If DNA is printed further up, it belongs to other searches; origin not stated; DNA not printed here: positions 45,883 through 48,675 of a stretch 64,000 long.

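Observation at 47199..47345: DnaJ-type (CxxCxGxG)x4 zinc-finger module inserted into the family A DNA polymerase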

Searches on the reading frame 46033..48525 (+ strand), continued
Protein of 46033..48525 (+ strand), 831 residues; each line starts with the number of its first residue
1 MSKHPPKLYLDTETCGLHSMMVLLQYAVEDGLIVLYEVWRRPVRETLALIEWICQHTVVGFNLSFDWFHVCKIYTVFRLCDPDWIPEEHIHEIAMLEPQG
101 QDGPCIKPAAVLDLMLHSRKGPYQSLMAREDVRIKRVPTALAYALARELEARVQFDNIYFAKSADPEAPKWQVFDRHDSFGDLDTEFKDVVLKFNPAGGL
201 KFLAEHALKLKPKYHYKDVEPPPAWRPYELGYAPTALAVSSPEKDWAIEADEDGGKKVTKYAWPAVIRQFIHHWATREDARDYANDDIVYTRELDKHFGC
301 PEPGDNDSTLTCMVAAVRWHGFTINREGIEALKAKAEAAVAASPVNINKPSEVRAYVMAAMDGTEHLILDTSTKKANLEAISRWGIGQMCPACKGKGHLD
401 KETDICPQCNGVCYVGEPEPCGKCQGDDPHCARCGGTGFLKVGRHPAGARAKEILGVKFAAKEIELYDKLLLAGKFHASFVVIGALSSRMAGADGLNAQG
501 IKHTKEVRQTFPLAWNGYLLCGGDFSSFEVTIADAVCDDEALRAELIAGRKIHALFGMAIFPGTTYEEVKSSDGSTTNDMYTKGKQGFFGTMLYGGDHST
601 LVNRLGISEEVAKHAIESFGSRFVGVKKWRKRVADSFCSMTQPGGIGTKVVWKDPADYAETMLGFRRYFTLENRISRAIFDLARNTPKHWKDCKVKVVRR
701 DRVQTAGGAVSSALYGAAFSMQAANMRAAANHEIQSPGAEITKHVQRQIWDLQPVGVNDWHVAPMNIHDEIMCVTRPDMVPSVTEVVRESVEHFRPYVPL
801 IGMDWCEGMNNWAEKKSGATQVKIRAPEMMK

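Call 7: find_homologous_proteins(query=window:46033-48525:+, max_evalue=0.00001)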
Query window:46033-48525:+ (831 aa): 1683 proteins with E <= 0.00001 among 8000 candidates; the best 120 are listed.
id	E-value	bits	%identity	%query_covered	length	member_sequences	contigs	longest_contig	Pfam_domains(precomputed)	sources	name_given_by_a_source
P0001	0.0e+0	1807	92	100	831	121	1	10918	PF00476.27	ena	-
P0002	0.0e+0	1794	90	100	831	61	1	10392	PF00476.27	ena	-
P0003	0.0e+0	1776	85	100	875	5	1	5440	PF00476.27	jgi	-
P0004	0.0e+0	1764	84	100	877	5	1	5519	PF00476.27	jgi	-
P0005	0.0e+0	1764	89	100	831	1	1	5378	PF00476.27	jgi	jgi:hypothetical protein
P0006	0.0e+0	1760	84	100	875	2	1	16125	PF00476.27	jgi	jgi:hypothetical protein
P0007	0.0e+0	1746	90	99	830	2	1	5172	PF00476.27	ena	-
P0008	0.0e+0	1743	88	100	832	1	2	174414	PF00476.27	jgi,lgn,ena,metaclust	metaclust:\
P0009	0.0e+0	1740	84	100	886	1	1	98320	PF00226.37,PF00476.27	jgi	jgi:hypothetical protein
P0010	0.0e+0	1735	87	100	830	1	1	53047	PF00476.27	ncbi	-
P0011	0.0e+0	1727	87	100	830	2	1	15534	PF00476.27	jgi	-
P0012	0.0e+0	1724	88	100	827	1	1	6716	PF00476.27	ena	-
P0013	0.0e+0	1723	88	100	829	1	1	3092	PF00476.27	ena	-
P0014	0.0e+0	1722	88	100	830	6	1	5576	PF00476.27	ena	-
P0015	0.0e+0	1714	83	100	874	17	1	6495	PF00476.27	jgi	jgi:hypothetical protein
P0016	0.0e+0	1682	85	99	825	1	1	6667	PF00476.27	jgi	-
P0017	0.0e+0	1676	81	99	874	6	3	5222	PF00476.27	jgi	jgi:hypothetical protein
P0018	0.0e+0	1667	83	98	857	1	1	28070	PF00476.27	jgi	jgi:hypothetical protein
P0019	0.0e+0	1663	85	100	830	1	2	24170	PF00476.27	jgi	jgi:hypothetical protein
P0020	0.0e+0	1661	85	100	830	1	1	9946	PF00476.27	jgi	jgi:hypothetical protein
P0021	0.0e+0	1645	83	99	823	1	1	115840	PF00476.27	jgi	jgi:hypothetical protein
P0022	0.0e+0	1619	78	100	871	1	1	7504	PF00476.27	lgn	-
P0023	0.0e+0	1614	83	98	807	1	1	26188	PF00476.27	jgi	jgi:hypothetical protein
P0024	0.0e+0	1586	79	99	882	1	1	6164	PF00476.27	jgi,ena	-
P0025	0.0e+0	1570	79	99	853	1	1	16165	PF00476.27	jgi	-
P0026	0.0e+0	1567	79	99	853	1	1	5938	PF00476.27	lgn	-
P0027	0.0e+0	1540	80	99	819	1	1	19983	PF00476.27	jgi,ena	-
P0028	0.0e+0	1497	73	99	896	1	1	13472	PF00476.27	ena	-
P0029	0.0e+0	1482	73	99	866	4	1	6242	PF00476.27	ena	-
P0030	0.0e+0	1453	76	99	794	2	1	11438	PF00476.27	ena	-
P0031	0.0e+0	1446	87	85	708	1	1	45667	PF00476.27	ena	-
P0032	0.0e+0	1418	73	99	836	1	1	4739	PF00476.27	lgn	-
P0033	0.0e+0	1391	71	99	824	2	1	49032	PF00476.27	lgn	-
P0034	0.0e+0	1383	70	99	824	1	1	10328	PF00476.27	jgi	jgi:hypothetical protein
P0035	0.0e+0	1373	73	97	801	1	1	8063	PF00476.27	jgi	jgi:hypothetical protein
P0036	0.0e+0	1358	72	97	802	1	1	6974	PF00476.27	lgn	-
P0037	0.0e+0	1356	69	99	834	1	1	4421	PF00476.27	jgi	-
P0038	0.0e+0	1341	69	97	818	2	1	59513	PF00476.27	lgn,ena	-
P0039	0.0e+0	1322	69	99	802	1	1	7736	PF00476.27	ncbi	-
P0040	0.0e+0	1318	68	98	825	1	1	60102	PF00476.27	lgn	-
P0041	0.0e+0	1315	68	100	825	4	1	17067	PF27659.1,PF00476.27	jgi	-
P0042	0.0e+0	1315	68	100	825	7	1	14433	PF27659.1,PF00476.27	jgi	-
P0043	0.0e+0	1308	69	98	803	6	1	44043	PF00476.27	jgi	-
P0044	0.0e+0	1301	70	98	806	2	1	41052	PF00476.27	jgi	jgi:hypothetical protein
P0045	0.0e+0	1285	69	99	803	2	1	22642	PF00476.27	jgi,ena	-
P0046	0.0e+0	1282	64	100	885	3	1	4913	PF00476.27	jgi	jgi:hypothetical protein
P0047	0.0e+0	1281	68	98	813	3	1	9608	PF00476.27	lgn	-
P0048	0.0e+0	1279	68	98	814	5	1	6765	PF00476.27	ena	-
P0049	0.0e+0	1277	68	98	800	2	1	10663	PF00476.27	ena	-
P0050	0.0e+0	1276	67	99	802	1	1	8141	PF00476.27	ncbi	-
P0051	0.0e+0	1272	68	98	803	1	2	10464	PF00476.27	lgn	-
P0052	0.0e+0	1271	65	100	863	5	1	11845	PF00476.27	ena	-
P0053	0.0e+0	1269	64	100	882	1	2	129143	PF00476.27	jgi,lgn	jgi:hypothetical protein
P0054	0.0e+0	1265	65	99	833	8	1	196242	PF00476.27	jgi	jgi:hypothetical protein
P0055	0.0e+0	1265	67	98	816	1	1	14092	PF00476.27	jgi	jgi:hypothetical protein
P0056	0.0e+0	1265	67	99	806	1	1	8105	PF00476.27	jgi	jgi:hypothetical protein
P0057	0.0e+0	1252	89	72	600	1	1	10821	PF00476.27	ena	-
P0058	0.0e+0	1250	64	99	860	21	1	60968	PF27659.1,PF00476.27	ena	-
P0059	0.0e+0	1250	67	97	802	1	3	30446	PF00476.27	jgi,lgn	-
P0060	0.0e+0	1248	66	97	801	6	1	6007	PF00476.27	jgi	-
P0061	0.0e+0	1246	66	98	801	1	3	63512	PF00476.27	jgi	-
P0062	0.0e+0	1246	66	97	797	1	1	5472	PF00476.27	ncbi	-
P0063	0.0e+0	1244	66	99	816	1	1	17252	PF00476.27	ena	-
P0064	0.0e+0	1244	68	96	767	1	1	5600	PF00476.27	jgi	jgi:hypothetical protein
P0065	0.0e+0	1243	67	97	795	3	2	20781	PF00476.27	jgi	jgi:hypothetical protein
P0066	0.0e+0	1243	64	99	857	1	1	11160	PF27659.1,PF00476.27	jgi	jgi:hypothetical protein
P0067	0.0e+0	1242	63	99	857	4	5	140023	PF27659.1,PF00476.27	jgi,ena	jgi:hypothetical protein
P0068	0.0e+0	1240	64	99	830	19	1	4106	PF00476.27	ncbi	-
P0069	0.0e+0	1240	64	99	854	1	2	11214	PF00476.27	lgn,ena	-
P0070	0.0e+0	1240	63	99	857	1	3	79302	PF27659.1,PF00476.27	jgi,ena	jgi:hypothetical protein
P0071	0.0e+0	1239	66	98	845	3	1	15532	PF00476.27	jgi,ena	-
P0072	0.0e+0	1239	63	99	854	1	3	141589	PF27659.1,PF00476.27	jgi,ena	jgi:hypothetical protein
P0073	0.0e+0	1236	63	99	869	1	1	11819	PF00476.27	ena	-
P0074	0.0e+0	1235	63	99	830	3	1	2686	PF00476.27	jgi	-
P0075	0.0e+0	1234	65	99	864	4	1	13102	PF00476.27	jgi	-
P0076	0.0e+0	1234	63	99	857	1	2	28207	PF00476.27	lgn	-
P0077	0.0e+0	1234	65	99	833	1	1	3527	PF27659.1,PF00476.27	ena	-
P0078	0.0e+0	1232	63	99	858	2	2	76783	PF27659.1,PF00476.27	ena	-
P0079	0.0e+0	1229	65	99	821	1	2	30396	PF00476.27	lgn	-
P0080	0.0e+0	1226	64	99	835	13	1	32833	PF00476.27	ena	-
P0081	0.0e+0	1226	63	99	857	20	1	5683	PF27659.1,PF00476.27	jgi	jgi:hypothetical protein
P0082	0.0e+0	1223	65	99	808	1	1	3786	PF00476.27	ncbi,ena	-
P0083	0.0e+0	1221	63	99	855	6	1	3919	PF00476.27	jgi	jgi:hypothetical protein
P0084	0.0e+0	1216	64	99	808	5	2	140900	PF00476.27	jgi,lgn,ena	-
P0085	0.0e+0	1216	63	99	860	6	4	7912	PF00476.27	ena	-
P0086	0.0e+0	1215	65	99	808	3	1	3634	PF00476.27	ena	-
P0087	0.0e+0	1214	66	97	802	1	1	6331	PF00476.27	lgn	-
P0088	0.0e+0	1213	65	99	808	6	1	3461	PF00476.27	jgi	jgi:hypothetical protein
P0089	0.0e+0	1213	63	100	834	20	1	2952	PF00476.27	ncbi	-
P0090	0.0e+0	1212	62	99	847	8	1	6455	PF00476.27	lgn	-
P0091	0.0e+0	1211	65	98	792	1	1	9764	PF00476.27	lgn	-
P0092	0.0e+0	1210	62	99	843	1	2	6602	PF00476.27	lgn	-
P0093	0.0e+0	1210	63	100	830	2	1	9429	PF00476.27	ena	-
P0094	0.0e+0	1210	64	99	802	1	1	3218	PF00476.27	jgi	-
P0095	0.0e+0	1209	64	99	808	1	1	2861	PF00476.27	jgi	-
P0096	0.0e+0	1209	62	97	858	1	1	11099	PF00476.27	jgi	-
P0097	0.0e+0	1209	63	98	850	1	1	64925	PF00476.27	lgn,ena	-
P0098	0.0e+0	1208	65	99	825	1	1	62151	PF00476.27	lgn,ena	-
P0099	0.0e+0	1207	63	99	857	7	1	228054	PF27659.1,PF00476.27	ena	-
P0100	0.0e+0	1207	62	97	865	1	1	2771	PF00476.27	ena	-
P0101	0.0e+0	1204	65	99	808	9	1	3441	PF00476.27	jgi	jgi:hypothetical protein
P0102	0.0e+0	1199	63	98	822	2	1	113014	PF00476.27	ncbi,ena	-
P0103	0.0e+0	1191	62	99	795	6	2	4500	PF00476.27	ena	-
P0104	0.0e+0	1187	62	98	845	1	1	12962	PF00476.27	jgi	jgi:hypothetical protein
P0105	0.0e+0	1180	63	99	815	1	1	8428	PF00476.27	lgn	-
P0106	0.0e+0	1180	65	97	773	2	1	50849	PF00476.27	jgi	jgi:hypothetical protein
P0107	0.0e+0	1177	65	97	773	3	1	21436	PF00476.27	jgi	jgi:hypothetical protein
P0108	0.0e+0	1174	63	99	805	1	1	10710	PF00476.27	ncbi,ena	-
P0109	0.0e+0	1171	64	99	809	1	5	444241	PF00476.27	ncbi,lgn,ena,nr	ncbi:MAG: hypothetical protein DWQ31_16845 [Planctomycetota bacterium]|nr:MAG: hypothetical protein 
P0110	0.0e+0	1167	61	99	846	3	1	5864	PF00476.27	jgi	jgi:hypothetical protein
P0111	0.0e+0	1166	62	99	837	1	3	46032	PF00476.27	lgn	-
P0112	0.0e+0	1162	63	99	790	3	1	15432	PF00476.27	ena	-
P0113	0.0e+0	1160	60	99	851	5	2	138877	PF27659.1,PF00684.26,PF00476.27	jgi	jgi:hypothetical protein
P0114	0.0e+0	1160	60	99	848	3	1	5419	PF00476.27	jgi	jgi:hypothetical protein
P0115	0.0e+0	1159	62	97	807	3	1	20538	PF00476.27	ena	-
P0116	0.0e+0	1159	63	99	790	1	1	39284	PF00476.27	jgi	jgi:hypothetical protein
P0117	0.0e+0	1156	61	99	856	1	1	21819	PF00476.27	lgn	-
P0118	0.0e+0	1156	62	99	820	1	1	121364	PF00476.27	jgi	jgi:hypothetical protein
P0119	0.0e+0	1154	61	99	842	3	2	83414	PF00476.27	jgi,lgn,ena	-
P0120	0.0e+0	1154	61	97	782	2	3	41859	PF00476.27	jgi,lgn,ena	-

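Call 8: search_protein_families(library=pfam, proteins=[P0041, P0113, P0009, P0058, P0028, P0064], max_evalue=1)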
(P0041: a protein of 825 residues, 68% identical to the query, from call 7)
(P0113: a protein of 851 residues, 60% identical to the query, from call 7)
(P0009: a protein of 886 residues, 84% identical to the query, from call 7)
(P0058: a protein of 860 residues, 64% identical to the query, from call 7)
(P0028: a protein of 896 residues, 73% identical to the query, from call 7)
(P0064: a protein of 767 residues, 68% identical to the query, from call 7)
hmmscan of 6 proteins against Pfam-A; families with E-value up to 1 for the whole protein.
P0041 (825 aa): 2 families
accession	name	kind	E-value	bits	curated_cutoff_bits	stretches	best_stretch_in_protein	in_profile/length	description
PF00476.26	DNA_pol_A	-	7.2e-15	55.3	34.3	2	443-628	105-258/381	DNA polymerase family A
PF00684.25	DnaJ_CXXCXGXG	-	0.012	16.2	32.7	1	521-556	1-37/65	DnaJ central domain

P0113 (851 aa): 4 families
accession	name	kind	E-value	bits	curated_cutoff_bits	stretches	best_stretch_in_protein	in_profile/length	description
PF00476.26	DNA_pol_A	-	2.3e-18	66.8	34.3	2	473-658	103-262/381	DNA polymerase family A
PF00684.25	DnaJ_CXXCXGXG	-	2e-05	25.2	32.7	2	553-591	1-44/65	DnaJ central domain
PF04652.21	Vta1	-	0.18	12.2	26.8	1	345-398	39-94/145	Vta1 like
PF15777.11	Anti-TRAP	-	0.25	11.8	32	0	551-574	11-40/59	Tryptophan RNA-binding attenuator protein inhibitory protein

P0009 (886 aa): 3 families
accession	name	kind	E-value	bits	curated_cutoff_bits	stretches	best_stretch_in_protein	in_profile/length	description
PF00476.26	DNA_pol_A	-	1.2e-20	74.3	34.3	1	530-850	104-359/381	DNA polymerase family A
PF00226.36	DnaJ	-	8.9e-08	32.6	27.8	1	440-483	7-54/63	DnaJ domain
PF00684.25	DnaJ_CXXCXGXG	-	0.17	12.6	32.7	0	390-430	16-64/65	DnaJ central domain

P0058 (860 aa): 1 family
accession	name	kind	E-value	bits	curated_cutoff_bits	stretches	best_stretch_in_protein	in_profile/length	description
PF00476.26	DNA_pol_A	-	1.6e-15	57.4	34.3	1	477-830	105-370/381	DNA polymerase family A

P0028 (896 aa): 1 family
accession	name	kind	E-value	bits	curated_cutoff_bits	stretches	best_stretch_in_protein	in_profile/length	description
PF00476.26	DNA_pol_A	-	2e-19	70.2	34.3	2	494-657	104-261/381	DNA polymerase family A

P0064 (767 aa): 1 family
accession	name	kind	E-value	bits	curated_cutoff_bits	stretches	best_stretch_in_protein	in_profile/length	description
PF00476.26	DNA_pol_A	-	6.6e-22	78.4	34.3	1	424-752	98-369/381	DNA polymerase family A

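Call 25: search_protein_representatives(protein=window:46033-48525:+)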
Query: 831 residues. Proteins with E-value up to 0.001 (for the whole library): 880; up to 1e-10: 577; up to 1e-30: 403. The best 150 are listed.
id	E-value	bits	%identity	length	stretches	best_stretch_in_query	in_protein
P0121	0.0e+00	1052.1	62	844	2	419-824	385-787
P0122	4.2e-286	967.8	57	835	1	8-821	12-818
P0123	1.4e-265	899.9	56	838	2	417-818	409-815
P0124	4.8e-265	898.1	57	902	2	8-546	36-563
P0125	1.3e-230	784.2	52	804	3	8-384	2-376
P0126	6.1e-229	778.7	52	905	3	9-379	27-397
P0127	3.5e-228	776.2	53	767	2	447-827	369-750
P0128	9.2e-228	774.8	51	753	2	446-824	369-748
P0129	4.9e-226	769.1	51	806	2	416-816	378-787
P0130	5.0e-222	755.8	52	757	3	418-822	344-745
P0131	9.5e-222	754.9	52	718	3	446-815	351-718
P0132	4.2e-219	746.1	50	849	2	9-550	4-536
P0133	1.2e-217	741.3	52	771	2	7-378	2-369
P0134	8.5e-217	738.5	52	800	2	8-540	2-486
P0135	3.9e-215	733.0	48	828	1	8-815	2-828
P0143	8.1e-207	705.5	49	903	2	6-548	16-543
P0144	1.3e-206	704.8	47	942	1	8-821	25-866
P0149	8.3e-200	682.3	49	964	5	530-815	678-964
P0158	1.2e-193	662.0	52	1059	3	58-385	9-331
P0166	7.5e-189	646.1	43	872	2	10-548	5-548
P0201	9.5e-170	582.9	43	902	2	450-818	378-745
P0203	7.2e-169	580.0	45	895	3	9-518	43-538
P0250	2.5e-143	495.5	38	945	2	428-815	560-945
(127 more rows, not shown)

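Call 33: predict_structure(alignment_id=A1)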
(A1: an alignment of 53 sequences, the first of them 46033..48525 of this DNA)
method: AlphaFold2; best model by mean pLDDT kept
length: 831 residues; sequences in the alignment: 53
mean_pLDDT: 84.9   pTM: 0.83
mean pLDDT of the five models: 84.9, 84.6, 84.1, 81.8, 78.7
residues with pLDDT >= 90: 341; 70-90: 406; 50-70: 51; < 50: 33
segments of 3 or more residues with pLDDT < 50: 157-164, 479-500
pLDDT, mean of each block of 10 residues (from residue 1): 80 87 96 97 98 97 91 97 98 96 95 88 69 88 91 61 53 85 88 63 72 80 86 80 92 81 95 95 93 93 91 90 89 94 91 92 82 80 85 79 83 85 87 89 90 91 86 70 38 42 73 88 79 85 90 91 88 79 87 81 82 91 87 80 77 80 86 87 89 81 86 90 85 84 93 97 81 94 97 93 90 70 88 70
secondary structure, 60 per line:
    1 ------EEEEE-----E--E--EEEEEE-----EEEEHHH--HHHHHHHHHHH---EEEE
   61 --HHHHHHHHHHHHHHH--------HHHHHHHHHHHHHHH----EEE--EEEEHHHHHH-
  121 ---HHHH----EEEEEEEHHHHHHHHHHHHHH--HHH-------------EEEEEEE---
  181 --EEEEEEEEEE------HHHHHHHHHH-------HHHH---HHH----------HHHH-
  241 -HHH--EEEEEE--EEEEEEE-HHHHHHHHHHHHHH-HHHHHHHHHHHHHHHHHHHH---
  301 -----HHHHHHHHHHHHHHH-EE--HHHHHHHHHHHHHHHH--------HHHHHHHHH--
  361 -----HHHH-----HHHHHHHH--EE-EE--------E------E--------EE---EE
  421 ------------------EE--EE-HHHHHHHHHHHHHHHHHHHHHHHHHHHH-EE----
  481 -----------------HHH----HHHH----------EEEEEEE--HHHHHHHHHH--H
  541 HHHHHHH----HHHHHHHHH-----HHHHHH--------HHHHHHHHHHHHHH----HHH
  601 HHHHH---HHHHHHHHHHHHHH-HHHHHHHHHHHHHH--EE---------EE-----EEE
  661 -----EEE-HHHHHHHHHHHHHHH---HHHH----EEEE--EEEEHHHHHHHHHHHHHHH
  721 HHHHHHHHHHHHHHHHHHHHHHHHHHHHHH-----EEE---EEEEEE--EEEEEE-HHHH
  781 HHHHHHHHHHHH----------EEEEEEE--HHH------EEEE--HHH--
elements in order (helices of 4 or more, strands of 3 or more residues): E7-11 E23-28 E34-37 H43-53 E57-60 H63-77 H86-100 E105-107 E110-113 H114-119 H124-127 E132-138 H139-152 E171-177 E183-192 H199-208 H216-219 H236-239 E247-252 E255-261 H263-276 H278-297 H306-320 H326-341 H350-358 H366-369 H375-382 H446-473 H505-508 E519-525 H528-537 H540-547 H552-560 H566-571 H580-593 H598-605 H609-622 H624-637 E658-660 E666-668 H670-684 H688-691 E696-699 E702-705 H706-750 E756-758 E762-767 E770-775 H777-792 E803-809 E821-824
